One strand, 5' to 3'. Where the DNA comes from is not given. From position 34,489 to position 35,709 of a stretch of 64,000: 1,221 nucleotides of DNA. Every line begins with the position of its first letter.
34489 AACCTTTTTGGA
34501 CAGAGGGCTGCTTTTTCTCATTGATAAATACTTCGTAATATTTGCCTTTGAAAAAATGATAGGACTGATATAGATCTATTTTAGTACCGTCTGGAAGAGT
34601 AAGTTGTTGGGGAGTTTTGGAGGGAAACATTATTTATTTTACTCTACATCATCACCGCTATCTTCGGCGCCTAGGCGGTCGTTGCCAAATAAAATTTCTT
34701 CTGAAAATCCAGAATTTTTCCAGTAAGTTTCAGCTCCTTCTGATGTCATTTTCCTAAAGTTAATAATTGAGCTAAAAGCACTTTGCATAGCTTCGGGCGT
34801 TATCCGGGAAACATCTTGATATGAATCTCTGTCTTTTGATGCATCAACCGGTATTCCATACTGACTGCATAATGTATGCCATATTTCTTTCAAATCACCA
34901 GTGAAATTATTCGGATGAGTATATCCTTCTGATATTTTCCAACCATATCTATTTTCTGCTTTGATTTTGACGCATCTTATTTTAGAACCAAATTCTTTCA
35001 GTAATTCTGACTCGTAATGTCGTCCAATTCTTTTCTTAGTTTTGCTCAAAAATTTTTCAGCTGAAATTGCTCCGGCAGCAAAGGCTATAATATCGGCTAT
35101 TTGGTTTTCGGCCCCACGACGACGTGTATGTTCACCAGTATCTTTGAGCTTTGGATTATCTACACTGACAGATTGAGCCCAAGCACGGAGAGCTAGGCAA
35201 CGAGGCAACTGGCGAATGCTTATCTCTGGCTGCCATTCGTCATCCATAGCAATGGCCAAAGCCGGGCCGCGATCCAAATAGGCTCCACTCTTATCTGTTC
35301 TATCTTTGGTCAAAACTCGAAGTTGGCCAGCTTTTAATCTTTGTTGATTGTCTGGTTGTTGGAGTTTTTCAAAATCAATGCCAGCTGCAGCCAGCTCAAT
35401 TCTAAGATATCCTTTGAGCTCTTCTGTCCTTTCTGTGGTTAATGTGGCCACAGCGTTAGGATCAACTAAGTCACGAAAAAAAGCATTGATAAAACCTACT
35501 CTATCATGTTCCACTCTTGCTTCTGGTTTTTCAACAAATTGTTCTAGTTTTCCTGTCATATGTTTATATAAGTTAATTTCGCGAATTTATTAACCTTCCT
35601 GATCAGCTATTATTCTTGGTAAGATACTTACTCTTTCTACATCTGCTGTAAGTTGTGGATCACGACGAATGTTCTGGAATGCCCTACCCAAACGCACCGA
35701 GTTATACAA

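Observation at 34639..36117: Atypical-composition two-gene cassette of unknown function between NUDIX and nusA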

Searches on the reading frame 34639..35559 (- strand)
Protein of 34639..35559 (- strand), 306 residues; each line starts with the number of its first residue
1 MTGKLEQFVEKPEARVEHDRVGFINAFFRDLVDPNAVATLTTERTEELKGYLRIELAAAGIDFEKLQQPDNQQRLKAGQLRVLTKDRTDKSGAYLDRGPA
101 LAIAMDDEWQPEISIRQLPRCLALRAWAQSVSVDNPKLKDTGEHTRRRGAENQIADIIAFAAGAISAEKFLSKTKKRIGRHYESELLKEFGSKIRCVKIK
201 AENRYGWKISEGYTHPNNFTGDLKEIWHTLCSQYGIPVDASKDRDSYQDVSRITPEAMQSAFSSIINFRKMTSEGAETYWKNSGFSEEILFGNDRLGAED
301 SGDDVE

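Call 4: search_protein_families(library=pfam, proteins=[window:34639-35559:-], max_evalue=1)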
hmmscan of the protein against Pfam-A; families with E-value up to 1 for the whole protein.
window:34639-35559:- (306 aa): 0 families

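Call 5: search_protein_families(library=padloc, proteins=[window:34639-35559:-], max_evalue=1)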
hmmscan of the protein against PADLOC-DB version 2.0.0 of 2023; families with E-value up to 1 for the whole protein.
window:34639-35559:- (306 aa): 0 families

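Call 6: search_protein_families(library=ncbifam, proteins=[window:34639-35559:-], max_evalue=1)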
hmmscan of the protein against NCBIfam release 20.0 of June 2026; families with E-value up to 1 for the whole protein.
window:34639-35559:- (306 aa): 1 family
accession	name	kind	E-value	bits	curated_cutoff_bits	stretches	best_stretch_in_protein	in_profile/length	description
NF040671.1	PLuB_AAA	exception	0.095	10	999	1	24-92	394-460/1256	PLuB system helicase-like protein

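Call 8: find_homologous_proteins(query=window:34639-35559:-, max_evalue=0.01)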
Query window:34639-35559:- (306 aa): 1 proteins with E <= 0.01 among 5263 candidates.
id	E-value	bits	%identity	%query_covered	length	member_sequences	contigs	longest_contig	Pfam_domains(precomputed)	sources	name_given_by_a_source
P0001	2.2e-130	453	90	73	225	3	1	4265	-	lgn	-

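Call 9: find_related_loci(query=window:34639-35559:-, collection=genome_contigs, flank=10000)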
Query window:34639-35559:- (306 aa) in genome_contigs; peptide patterns used: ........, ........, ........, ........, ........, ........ (x = any residue, [..] = any of these).
90 stretches matched a pattern, but none encodes a relative of the query by tblastn (E <= 1e-3).

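Call 11: find_encoding_contigs(protein=P0001, flank=10000)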
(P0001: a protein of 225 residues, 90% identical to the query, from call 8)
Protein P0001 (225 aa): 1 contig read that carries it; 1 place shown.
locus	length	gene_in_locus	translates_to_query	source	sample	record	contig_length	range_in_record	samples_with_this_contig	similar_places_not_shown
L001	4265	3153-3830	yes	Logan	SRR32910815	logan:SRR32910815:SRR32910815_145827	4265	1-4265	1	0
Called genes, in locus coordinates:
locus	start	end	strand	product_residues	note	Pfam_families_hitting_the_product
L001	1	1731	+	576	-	?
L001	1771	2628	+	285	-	PF00226:DnaJ, PF01556:DnaJ_C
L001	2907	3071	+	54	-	-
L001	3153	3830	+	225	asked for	-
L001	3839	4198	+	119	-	-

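Call 25: search_protein_representatives(protein=window:34639-35559:-)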
Query: 306 residues. Proteins with E-value up to 0.001 (for the whole library): 11; up to 1e-10: 4; up to 1e-30: 1. The best 11 are listed.
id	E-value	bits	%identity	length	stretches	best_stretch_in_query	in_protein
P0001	6.9e-131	452.5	90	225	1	83-306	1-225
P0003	6.9e-17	78.3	36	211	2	7-188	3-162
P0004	3.7e-16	75.9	38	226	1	23-268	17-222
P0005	2.4e-15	73.2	75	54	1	1-53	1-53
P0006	4.8e-09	52.5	35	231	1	19-190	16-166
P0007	4.1e-07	46.2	30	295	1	39-266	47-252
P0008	5.2e-06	42.6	26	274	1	22-205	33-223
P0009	7.7e-06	42.0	29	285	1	22-192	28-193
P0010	9.4e-05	38.4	37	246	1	123-181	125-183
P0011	2.2e-04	37.2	30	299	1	32-204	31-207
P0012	2.3e-04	37.2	34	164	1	124-216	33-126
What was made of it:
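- Family: phmmer found 11 hits in 1.84 billion representatives (call 25).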

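Call 26: predict_structure(protein=window:34639-35559:-)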
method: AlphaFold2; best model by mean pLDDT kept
length: 306 residues; sequences in the alignment: 1
mean_pLDDT: 37.1   pTM: 0.30
mean pLDDT of the five models: 37.1, 35.3, 33.3, 31.4, 31.4
residues with pLDDT >= 90: 0; 70-90: 6; 50-70: 39; < 50: 261
segments of 3 or more residues with pLDDT < 50: 1-25, 37-41, 58-60, 80-306
pLDDT, mean of each block of 10 residues (from residue 1): 25 27 52 56 55 53 71 60 37 33 37 38 37 31 30 40 37 34 27 25 26 30 38 36 31 31 30 32 28 24 33
secondary structure, 60 per line:
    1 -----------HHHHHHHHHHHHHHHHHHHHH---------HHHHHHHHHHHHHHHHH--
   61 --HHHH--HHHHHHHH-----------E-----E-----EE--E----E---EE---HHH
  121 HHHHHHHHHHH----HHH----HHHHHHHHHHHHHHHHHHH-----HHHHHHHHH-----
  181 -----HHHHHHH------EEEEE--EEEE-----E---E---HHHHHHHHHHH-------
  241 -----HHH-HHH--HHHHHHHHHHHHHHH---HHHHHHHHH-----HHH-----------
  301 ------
elements in order: H12-32 H42-58 H63-66 H69-76 H118-131 H143-161 H167-175 H186-192 E199-203 E206-209 H223-233 H255-269 H273-281
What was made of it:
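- The predicted secondary structure is helical (call 26). X is predicted to be mainly helical (call 26, low confidence), whereas RimP is alpha/beta plus Sm-like.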

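Call 30: search_solved_structures(query=A1, max_evalue=10, show_alignments=2)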
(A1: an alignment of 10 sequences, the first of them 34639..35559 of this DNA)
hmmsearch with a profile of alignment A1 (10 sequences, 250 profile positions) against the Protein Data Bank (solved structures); distinct sequences matched with E-value up to 10: 17.
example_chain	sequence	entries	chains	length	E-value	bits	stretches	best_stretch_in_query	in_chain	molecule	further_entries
6qdv_G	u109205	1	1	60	0.085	15.4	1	157-195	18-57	Protein FAM32A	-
4jq5_A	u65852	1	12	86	0.2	14.1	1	8-71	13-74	Nucleoporin p58/p45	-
4jo9_B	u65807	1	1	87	0.2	14.1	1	8-71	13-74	Nucleoporin p58/p45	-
4jo7_E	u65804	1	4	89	0.22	14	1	8-71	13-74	Nucleoporin p58/p45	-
2osz_A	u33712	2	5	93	0.25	13.8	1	8-73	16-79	Nucleoporin p58/p45 | Nucleoporin Nup58/Nup45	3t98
5cwb_A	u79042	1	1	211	0.31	13.5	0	7-64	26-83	Designed helical repeat protein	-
8cwy_A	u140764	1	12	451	0.54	12.7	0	8-64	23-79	T32-15-1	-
8cws_A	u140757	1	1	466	0.57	12.7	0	8-64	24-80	F4132-2 Chain A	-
7kna_A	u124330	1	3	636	0.69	12.4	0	26-68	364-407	Hemagglutinin,I53_dn5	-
9gsp_A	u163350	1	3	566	0.7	12.4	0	26-68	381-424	Hemagglutinin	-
4f15_A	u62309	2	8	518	0.77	12.2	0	26-68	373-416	Hemagglutinin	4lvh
9n5y_A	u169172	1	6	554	0.79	12.2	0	26-68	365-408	Hemagglutinin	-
5k9o_F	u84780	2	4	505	0.79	12.2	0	26-68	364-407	Hemagglutinin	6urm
11mx_A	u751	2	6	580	0.86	12.1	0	26-68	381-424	Hemagglutinin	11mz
7fah_A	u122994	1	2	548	0.99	11.9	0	26-68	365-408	Hemagglutinin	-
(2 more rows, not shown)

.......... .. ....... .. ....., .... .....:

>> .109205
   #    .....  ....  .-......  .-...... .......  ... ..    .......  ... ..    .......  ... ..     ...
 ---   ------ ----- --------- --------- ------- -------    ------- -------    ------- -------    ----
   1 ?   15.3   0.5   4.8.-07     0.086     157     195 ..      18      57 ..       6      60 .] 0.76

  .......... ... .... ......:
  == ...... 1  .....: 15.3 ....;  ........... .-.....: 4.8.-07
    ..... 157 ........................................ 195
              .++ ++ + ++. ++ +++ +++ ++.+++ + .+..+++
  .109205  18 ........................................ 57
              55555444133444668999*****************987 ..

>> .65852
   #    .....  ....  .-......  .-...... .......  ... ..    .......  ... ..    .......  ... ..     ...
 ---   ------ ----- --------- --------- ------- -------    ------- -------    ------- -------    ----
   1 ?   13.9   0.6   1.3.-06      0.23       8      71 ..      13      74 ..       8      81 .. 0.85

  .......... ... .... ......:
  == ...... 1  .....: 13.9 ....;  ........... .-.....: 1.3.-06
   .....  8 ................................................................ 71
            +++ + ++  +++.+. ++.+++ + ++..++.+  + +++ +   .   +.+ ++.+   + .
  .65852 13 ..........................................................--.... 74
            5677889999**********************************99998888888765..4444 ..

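Call 32: find_homologous_proteins(query=A1, max_evalue=0.01)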
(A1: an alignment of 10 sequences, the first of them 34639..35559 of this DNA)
Query A1 (10 sequences) (306 aa, profile of the alignment): 4 proteins with E <= 0.01 among 8000 candidates.
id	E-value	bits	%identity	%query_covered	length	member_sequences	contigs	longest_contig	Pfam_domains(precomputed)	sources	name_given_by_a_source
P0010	1.1e-54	203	39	19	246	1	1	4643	-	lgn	-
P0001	2.7e-48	182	90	73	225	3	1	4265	-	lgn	-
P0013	3.9e-43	166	38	18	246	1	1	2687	-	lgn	-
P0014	1.9e-25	108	39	18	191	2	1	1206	-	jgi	jgi:hypothetical protein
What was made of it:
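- Tried and rejected: A profile re-search added only P0013 and P0014 (call 32).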

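Call 33: find_encoding_contigs(protein=P0010, flank=10000)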
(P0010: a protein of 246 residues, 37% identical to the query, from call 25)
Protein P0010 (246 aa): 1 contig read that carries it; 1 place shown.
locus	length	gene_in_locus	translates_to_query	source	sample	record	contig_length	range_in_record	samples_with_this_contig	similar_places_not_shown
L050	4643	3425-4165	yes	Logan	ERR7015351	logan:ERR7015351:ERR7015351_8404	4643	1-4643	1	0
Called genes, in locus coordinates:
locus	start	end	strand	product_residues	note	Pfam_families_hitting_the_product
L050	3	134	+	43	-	?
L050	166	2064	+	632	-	PF00012:HSP70, PF06723:MreB_Mbl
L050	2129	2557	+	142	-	-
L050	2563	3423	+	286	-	PF00226:DnaJ, PF01556:DnaJ_C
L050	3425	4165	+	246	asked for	-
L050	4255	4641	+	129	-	?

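Call 34: find_encoding_contigs(protein=P0013, flank=10000)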
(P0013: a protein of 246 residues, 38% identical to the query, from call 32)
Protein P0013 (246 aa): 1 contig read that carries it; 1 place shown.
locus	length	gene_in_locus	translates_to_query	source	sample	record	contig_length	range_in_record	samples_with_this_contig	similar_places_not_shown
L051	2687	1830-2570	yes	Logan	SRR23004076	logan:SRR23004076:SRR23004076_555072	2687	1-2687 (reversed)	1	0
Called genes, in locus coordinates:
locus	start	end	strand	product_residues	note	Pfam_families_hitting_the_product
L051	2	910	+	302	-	?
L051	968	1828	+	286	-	PF00226:DnaJ, PF01556:DnaJ_C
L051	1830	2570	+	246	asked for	-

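Call 35: find_encoding_contigs(protein=P0003, flank=10000)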
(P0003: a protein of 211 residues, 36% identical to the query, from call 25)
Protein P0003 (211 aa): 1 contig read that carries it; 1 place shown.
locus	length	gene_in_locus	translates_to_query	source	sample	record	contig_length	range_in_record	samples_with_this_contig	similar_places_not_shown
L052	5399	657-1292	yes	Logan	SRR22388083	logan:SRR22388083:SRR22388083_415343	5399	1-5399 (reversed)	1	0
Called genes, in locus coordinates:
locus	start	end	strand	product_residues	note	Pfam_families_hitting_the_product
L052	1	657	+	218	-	?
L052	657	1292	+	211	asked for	-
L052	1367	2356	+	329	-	PF08529:NusA_N, PF13184:KH_NusA_1st, PF26594:KH_NusA_2nd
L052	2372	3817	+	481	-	PF00009:GTP_EFTU, PF01926:MMR_HSR1, PF22042:EF-G_D2, PF03144:GTP_EFTU_D2 (faint), PF11987:IF-2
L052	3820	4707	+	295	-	-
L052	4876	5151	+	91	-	-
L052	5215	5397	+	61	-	?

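Call 36: find_encoding_contigs(protein=P0011, flank=10000)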
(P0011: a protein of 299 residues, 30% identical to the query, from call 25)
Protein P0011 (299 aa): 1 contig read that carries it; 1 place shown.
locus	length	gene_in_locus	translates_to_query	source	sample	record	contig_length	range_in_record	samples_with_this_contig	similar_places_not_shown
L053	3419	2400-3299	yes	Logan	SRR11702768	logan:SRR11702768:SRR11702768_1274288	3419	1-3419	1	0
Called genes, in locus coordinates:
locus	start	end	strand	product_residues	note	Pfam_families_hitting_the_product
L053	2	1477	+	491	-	?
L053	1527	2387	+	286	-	PF00226:DnaJ, PF01556:DnaJ_C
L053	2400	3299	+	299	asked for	-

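Call 41: find_encoding_contigs(protein=P0007, flank=10000)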
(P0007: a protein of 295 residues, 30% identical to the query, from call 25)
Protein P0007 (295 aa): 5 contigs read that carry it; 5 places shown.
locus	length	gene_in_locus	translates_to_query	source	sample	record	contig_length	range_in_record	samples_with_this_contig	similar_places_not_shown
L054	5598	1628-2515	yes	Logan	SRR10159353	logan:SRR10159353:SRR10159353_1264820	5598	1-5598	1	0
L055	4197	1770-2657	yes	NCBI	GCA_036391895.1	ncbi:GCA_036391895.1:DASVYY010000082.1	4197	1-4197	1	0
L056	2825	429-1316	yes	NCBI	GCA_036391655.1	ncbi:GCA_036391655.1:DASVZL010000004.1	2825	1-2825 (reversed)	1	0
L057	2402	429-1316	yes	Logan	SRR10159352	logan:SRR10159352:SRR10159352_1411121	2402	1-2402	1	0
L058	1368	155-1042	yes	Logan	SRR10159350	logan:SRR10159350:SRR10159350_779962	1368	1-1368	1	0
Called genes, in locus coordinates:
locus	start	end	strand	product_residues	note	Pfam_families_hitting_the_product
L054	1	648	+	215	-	?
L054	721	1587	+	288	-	PF00226:DnaJ, PF01556:DnaJ_C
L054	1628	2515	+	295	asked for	-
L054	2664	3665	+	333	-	PF08529:NusA_N, PF13184:KH_NusA_1st, PF26594:KH_NusA_2nd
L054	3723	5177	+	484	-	PF00009:GTP_EFTU, PF01926:MMR_HSR1, PF22042:EF-G_D2, PF11987:IF-2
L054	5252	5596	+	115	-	?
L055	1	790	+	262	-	PF00012:HSP70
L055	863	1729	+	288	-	PF00226:DnaJ, PF01556:DnaJ_C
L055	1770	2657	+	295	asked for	-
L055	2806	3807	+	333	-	PF08529:NusA_N, PF13184:KH_NusA_1st, PF26594:KH_NusA_2nd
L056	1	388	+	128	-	PF01556:DnaJ_C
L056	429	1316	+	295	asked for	-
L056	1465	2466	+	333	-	PF08529:NusA_N, PF13184:KH_NusA_1st, PF26594:KH_NusA_2nd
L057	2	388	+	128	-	PF01556:DnaJ_C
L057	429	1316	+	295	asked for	-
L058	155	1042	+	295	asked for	-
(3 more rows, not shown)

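Call 42: find_encoding_contigs(protein=P0008, flank=10000)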
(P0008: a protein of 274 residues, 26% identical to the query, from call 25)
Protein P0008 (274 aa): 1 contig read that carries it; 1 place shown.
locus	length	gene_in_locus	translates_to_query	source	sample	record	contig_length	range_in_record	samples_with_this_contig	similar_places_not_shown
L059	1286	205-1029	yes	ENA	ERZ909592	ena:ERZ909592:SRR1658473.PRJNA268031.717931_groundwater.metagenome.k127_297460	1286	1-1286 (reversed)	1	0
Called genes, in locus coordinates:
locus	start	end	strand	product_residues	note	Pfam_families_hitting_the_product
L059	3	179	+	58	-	?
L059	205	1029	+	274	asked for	-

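Call 43: find_encoding_contigs(protein=P0009, flank=10000)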
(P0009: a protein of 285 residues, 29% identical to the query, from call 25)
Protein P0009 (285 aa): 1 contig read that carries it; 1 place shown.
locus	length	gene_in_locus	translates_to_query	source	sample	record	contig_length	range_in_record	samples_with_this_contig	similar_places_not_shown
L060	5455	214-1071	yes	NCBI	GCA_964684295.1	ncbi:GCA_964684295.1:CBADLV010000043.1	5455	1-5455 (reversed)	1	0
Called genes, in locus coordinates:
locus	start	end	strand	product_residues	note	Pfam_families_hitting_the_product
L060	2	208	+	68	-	?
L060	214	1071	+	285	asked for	-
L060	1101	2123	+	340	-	PF08529:NusA_N (weak), PF13184:KH_NusA_1st, PF26594:KH_NusA_2nd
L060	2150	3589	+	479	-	PF00009:GTP_EFTU, PF00071:Ras (weak), PF01926:MMR_HSR1, PF22042:EF-G_D2, PF03144:GTP_EFTU_D2 (faint), PF11987:IF-2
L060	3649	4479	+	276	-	-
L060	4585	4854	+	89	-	PF00312:Ribosomal_S15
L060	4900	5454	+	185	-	?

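Call 51: find_related_loci(query=A1, collection=viral_contigs, flank=6000)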
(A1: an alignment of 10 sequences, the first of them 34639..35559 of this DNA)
Query A1 (306 aa) in viral_contigs; peptide patterns used: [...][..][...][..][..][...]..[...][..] (x = any residue, [..] = any of these).
21 stretches matched a pattern, but none encodes a relative of the query by tblastn (E <= 1e-3).
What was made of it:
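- No viral relatives were found (call 51).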

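Call 55: find_related_loci(query=A4, collection=metagenome_contigs, flank=6000)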
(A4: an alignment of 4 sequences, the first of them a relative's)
Query A4 (211 aa) in metagenome_contigs; peptide patterns used: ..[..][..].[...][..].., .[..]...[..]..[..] (x = any residue, [..] = any of these).
571 stretches matched a pattern, but none encodes a relative of the query by tblastn (E <= 1e-3).

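Call 56: find_related_loci(query=window:34639-35559:-, collection=metagenome_contigs, flank=6000)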
Query window:34639-35559:- (306 aa) in metagenome_contigs; peptide patterns used: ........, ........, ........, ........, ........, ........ (x = any residue, [..] = any of these).
125 stretches matched a pattern, but none encodes a relative of the query by tblastn (E <= 1e-3).
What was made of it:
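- Tried and rejected: With A4 and with p306 it found nothing (calls 55, 56). viral_contigs found nothing (call 51).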

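Call 58: search_protein_families(library=pfam, alignment_id=A2, max_evalue=5)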
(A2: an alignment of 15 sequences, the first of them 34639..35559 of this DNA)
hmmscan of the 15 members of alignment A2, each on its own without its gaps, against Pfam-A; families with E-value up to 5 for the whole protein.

A. member 1, window:34639-35559:- (306 aa): 0 families

B. families by the number of members that match (of 15 scanned): 10 families
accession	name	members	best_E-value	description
PF17107.11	SesA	1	0.0073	N-terminal domain on NACHT_NTPase and P-loop NTPases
PF01464.25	SLT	1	0.011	Transglycosylase SLT domain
PF15704.10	Mt_ATP_synt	1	0.02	Mitochondrial ATP synthase subunit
PF09851.14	SHOCT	1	0.063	Short C-terminal domain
PF17057.10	B3R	1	0.065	Poxviridae B3 protein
PF13094.11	CENP-Q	1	0.092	CENP-Q, a CENPA-CAD centromere complex subunit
PF25541.1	TBCA_PH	1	0.11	PH domain-containing proteins, TBCA domain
PF06384.16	ICAT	1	0.14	Beta-catenin-interacting protein ICAT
PF22726.1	NCAB2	1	0.2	NACHT C-terminal Alpha/Beta 2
PF17649.6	VPS38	1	0.28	Vacuolar protein sorting 38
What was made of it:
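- On J-protein modulators (CbpM / DafA type): No Pfam family of any kind recurs among the 15 members at E <= 5 (call 58).
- On RimP (the usual gene upstream of nusA): No such Pfam hit appears in p306, p175, p125 or the family members (calls 4, 58).
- Closest known: CbpM. Different: No sequence similarity was found, and no Pfam hit of any kind at E <= 5 (call 58).
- No RimP (RimP_N / DUF150_C) match appears in any of 15 members, even at E 5 (call 58).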
